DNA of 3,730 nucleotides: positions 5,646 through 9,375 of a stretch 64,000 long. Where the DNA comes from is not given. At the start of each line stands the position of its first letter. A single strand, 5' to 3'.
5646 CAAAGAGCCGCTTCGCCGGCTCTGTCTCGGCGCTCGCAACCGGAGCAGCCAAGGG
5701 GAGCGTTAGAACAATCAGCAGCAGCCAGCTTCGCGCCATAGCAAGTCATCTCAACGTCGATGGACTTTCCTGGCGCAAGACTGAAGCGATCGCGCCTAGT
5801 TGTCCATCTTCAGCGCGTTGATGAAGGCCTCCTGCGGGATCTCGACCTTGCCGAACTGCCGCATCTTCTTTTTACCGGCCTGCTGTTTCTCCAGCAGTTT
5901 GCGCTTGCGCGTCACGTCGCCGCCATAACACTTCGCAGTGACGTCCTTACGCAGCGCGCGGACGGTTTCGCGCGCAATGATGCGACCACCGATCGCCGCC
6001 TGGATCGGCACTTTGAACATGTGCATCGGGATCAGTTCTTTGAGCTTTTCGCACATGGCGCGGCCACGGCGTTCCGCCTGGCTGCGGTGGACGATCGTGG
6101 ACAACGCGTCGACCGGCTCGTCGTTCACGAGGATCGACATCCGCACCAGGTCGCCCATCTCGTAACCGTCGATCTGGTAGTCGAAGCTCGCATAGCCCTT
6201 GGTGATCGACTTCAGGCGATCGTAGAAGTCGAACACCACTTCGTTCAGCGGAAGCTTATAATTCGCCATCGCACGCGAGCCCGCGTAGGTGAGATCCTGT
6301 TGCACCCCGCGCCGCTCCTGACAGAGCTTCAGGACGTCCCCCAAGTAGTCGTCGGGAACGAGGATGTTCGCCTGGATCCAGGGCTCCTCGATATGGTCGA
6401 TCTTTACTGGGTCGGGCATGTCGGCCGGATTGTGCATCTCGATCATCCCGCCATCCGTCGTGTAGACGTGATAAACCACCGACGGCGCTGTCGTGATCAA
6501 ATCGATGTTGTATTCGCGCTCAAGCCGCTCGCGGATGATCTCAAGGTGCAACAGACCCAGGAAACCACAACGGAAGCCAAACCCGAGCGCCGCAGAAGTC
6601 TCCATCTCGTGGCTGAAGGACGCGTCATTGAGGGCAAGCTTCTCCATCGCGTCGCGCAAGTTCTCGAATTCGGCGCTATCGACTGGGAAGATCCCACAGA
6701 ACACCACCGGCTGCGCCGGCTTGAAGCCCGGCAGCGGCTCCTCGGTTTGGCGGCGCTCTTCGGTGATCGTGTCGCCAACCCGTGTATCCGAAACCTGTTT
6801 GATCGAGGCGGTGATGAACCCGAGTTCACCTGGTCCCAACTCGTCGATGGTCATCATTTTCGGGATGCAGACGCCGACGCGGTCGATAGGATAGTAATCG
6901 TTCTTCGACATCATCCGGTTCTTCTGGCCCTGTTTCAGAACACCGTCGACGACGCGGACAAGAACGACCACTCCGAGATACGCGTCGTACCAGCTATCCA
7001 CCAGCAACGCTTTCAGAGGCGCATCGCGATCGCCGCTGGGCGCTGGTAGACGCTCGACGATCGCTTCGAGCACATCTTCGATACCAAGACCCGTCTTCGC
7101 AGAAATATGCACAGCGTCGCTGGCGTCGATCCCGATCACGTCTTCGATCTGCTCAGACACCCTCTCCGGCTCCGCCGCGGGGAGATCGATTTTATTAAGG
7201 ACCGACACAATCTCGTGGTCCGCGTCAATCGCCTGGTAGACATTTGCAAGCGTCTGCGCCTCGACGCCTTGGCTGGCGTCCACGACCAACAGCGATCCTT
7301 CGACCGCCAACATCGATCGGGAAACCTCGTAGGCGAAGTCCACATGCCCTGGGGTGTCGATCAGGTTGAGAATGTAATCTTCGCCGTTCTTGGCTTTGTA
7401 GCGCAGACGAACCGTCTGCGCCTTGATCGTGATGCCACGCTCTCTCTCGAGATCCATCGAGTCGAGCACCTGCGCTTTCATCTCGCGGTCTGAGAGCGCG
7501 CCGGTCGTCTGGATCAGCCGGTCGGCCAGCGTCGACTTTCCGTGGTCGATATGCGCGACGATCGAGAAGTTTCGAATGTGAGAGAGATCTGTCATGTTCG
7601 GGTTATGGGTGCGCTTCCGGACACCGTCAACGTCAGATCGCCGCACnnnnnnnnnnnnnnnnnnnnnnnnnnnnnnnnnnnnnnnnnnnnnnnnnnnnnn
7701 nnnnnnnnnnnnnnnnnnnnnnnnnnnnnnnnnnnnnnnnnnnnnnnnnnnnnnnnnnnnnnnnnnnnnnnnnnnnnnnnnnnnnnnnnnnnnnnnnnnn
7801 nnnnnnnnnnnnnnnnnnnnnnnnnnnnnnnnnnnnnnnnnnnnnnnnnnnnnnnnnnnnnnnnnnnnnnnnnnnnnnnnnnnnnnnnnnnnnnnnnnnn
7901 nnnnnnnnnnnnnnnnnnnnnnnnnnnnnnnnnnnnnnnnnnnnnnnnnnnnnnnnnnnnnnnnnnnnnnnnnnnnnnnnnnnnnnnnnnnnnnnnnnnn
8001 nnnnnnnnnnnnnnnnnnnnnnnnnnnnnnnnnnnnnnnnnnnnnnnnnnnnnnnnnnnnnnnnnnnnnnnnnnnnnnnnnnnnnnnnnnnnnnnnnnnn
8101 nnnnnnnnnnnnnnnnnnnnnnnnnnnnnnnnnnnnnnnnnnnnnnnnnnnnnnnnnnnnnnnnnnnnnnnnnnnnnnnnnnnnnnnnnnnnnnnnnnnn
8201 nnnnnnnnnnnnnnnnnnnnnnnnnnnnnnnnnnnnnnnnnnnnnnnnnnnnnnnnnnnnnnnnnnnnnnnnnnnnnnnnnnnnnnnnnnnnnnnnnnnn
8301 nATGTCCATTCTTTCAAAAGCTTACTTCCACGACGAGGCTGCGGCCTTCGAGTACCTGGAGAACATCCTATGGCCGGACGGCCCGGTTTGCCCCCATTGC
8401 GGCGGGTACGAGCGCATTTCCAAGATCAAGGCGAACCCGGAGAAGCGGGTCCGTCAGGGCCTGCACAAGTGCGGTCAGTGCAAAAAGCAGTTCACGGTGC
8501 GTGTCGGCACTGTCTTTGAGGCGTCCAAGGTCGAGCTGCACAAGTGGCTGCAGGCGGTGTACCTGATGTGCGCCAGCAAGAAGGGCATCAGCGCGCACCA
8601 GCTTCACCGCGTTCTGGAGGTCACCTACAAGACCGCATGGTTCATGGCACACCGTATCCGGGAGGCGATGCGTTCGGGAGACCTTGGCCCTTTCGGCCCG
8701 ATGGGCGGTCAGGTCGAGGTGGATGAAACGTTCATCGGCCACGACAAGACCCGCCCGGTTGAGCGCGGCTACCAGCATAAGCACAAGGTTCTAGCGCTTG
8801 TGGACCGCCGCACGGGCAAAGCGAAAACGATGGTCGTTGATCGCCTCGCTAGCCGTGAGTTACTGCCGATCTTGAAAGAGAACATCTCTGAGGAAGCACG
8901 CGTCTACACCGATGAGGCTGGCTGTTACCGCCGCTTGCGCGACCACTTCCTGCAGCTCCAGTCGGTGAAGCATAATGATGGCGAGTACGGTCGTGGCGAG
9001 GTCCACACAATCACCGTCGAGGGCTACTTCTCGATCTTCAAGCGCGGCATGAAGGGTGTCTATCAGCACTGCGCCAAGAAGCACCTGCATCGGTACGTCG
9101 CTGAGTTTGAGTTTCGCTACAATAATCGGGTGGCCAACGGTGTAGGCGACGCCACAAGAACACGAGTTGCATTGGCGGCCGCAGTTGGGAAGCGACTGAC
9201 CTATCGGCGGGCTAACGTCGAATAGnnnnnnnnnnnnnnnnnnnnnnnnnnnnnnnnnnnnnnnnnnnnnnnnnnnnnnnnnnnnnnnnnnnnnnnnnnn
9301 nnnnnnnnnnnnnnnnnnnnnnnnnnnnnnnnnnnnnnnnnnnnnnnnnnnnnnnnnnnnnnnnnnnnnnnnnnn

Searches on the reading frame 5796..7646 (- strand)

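Call 40: search_protein_families(library=pfam, proteins=[window:5796-7646:-])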
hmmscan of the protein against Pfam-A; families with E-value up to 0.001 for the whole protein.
window:5796-7646:- (616 aa): 7 families
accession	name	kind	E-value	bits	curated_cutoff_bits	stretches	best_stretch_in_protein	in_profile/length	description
PF00009.33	GTP_EFTU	-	1.5e-54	184.9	26.5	1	23-201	2-187/188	Elongation factor Tu GTP binding domain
PF06421.17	LepA_C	-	7.6e-51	171.2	29.7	1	507-613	1-107/107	GTP-binding protein LepA C-terminus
PF00679.30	EFG_C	-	2e-21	76.3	27.9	1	419-500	2-83/89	Elongation factor G C-terminus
PF03144.31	GTP_EFTU_D2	-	1.9e-08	35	30.3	1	225-295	1-73/73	Elongation factor Tu domain 2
PF14492.12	EFG_III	-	4.2e-07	30.4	27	1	312-385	3-73/75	Elongation Factor G, domain III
PF01926.29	MMR_HSR1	-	7.6e-05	23.2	21.9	1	34-152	9-113/113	50S ribosome-binding GTPase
PF00071.28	Ras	-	0.00094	19.2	21.6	0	72-200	30-160/162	Ras family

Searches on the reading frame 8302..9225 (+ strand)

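Call 40: search_protein_families(library=pfam, proteins=[window:8302-9225:+])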
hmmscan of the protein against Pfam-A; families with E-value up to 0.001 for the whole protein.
window:8302-9225:+ (307 aa): 3 families
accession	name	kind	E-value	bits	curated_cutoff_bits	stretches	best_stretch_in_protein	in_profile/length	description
PF12762.13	DDE_Tnp_IS1595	-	4.6e-33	114.8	27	1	135-274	3-153/153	ISXO2-like transposase domain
PF12760.12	Zn_ribbon_IS1595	-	3.9e-13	49.6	25.4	1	11-63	2-46/46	Transposase zinc-ribbon domain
PF17283.8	Zn_ribbon_SprT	-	0.00024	21.5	28.1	1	29-64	6-34/38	SprT-like zinc ribbon domain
